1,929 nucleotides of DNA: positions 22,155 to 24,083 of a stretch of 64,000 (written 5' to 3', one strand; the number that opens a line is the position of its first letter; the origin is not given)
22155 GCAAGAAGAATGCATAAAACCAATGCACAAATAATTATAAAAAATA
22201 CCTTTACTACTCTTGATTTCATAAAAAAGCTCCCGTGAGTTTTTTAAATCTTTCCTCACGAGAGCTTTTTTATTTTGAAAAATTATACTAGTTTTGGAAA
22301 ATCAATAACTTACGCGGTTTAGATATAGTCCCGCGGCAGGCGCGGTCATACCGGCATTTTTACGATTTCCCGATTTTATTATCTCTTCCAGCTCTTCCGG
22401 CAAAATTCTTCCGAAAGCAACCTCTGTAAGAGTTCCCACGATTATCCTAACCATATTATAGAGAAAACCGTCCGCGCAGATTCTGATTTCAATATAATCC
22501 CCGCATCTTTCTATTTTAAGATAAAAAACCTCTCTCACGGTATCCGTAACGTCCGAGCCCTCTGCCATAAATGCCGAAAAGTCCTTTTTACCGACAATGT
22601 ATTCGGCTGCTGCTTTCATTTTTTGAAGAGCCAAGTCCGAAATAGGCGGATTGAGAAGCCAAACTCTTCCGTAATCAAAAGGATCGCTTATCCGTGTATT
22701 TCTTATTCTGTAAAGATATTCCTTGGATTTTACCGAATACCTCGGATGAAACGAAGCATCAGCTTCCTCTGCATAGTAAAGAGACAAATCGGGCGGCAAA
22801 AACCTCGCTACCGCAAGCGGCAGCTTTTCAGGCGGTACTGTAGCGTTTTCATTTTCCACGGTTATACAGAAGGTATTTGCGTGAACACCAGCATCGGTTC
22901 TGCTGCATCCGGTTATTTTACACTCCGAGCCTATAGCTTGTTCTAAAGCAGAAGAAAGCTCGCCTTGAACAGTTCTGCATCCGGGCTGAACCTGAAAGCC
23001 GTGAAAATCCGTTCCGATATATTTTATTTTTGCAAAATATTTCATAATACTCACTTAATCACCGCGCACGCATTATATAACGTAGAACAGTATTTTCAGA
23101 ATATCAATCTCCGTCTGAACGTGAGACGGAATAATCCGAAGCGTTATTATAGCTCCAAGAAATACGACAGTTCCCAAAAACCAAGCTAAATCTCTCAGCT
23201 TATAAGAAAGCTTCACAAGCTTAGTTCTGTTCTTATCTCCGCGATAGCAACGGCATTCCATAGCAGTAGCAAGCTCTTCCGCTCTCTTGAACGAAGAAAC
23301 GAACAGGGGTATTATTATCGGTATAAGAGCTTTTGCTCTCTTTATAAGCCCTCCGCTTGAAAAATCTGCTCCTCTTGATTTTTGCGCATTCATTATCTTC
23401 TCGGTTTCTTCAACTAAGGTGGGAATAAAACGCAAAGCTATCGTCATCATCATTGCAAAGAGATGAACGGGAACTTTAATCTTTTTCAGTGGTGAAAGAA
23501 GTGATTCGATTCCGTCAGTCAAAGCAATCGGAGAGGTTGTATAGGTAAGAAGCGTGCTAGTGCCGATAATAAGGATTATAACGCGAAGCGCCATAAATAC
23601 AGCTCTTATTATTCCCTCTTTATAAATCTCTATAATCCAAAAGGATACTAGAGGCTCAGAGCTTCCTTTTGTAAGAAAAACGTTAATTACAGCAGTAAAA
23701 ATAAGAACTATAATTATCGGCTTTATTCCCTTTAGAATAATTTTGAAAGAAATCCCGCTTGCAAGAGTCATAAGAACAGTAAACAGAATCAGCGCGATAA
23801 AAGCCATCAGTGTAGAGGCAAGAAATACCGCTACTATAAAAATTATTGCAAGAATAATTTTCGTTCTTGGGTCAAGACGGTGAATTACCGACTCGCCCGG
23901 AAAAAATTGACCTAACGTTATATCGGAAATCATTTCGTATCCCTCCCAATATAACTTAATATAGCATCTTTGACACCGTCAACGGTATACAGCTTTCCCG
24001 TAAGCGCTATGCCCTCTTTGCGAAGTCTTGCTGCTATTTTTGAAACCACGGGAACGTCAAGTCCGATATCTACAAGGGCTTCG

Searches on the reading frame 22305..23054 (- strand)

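Call 62: search_protein_families(library=pfam, proteins=[window:22305-23054:-], max_evalue=0.00001)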
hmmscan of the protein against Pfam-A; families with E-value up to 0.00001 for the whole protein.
window:22305-23054:- (250 aa): 1 family
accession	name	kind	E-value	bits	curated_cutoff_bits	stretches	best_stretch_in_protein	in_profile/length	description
PF01416.25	PseudoU_synth_1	-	5.1e-36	123.9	23.3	2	149-250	1-107/108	tRNA pseudouridine synthase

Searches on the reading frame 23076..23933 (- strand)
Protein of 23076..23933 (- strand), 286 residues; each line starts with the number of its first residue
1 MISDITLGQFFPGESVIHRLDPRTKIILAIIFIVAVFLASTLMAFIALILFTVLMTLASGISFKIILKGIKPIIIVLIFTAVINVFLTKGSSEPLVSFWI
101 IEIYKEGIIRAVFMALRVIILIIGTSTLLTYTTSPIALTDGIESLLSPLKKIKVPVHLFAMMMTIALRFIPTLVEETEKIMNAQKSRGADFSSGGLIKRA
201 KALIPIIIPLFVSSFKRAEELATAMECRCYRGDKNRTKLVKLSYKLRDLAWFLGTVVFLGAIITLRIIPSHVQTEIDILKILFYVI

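Call 62: search_protein_families(library=pfam, proteins=[window:23076-23933:-], max_evalue=0.00001)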
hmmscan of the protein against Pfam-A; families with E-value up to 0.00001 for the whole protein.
window:23076-23933:- (286 aa): 1 family
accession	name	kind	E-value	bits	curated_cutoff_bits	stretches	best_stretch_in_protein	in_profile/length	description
PF02361.21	CbiQ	-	1.3e-50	172.4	25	1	14-238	2-215/216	Cobalt transport protein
